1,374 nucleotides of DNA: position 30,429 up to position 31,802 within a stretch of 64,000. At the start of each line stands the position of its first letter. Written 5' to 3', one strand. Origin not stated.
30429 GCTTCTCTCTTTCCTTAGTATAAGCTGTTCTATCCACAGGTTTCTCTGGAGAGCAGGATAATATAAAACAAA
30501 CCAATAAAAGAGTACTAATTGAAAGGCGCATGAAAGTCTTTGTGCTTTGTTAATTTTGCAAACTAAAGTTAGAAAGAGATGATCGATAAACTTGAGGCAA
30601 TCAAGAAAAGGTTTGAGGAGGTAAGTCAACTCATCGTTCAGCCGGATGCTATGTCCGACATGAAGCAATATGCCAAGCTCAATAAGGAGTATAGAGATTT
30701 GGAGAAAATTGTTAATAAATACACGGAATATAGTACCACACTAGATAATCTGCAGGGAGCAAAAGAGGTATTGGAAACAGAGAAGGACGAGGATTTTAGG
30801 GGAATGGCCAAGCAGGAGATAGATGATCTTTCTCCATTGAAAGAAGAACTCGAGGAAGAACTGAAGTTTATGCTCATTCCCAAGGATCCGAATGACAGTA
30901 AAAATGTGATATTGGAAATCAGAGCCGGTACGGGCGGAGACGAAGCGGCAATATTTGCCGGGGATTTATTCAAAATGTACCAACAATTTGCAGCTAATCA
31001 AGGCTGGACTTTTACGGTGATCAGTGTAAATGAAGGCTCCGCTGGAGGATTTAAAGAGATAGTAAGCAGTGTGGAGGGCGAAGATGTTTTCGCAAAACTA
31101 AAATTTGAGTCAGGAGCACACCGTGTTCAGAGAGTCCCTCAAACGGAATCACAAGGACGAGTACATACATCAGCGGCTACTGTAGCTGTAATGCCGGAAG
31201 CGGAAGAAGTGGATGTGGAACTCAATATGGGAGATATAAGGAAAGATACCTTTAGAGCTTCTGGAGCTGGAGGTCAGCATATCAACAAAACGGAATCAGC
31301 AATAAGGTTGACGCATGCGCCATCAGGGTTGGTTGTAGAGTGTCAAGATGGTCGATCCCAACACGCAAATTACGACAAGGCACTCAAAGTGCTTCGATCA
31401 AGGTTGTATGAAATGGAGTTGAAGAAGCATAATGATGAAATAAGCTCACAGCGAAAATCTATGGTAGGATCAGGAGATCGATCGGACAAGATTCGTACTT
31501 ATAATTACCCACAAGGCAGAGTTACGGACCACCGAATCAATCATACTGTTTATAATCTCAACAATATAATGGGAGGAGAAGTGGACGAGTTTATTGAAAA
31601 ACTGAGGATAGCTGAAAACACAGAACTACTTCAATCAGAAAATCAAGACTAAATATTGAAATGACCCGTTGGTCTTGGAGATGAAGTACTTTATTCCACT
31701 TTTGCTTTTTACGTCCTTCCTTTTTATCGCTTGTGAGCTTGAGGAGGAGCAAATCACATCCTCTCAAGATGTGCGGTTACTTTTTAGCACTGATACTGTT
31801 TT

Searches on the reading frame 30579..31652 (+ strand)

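Call 26: search_protein_families(library=ncbifam, proteins=[window:30579-31652:+], max_evalue=1e-10)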
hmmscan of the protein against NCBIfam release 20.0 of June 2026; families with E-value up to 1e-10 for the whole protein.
window:30579-31652:+ (357 aa): 4 families
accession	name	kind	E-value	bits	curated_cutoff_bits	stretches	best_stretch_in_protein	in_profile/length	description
NF001859.2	PRK00591.1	equivalog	9.7e-158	524.8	400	1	5-350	1-346/347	peptide chain release factor 1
TIGR00019.1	prfA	equivalog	6.2e-155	515.5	423.25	1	1-353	6-357/361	peptide chain release factor 1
TIGR00020.2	prfB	exception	5.4e-86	288.8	370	1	5-341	17-350/353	peptide chain release factor 2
TIGR03072.1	release_prfH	equivalog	6.1e-26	91.2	166.65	1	111-310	2-197/200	peptide chain release factor H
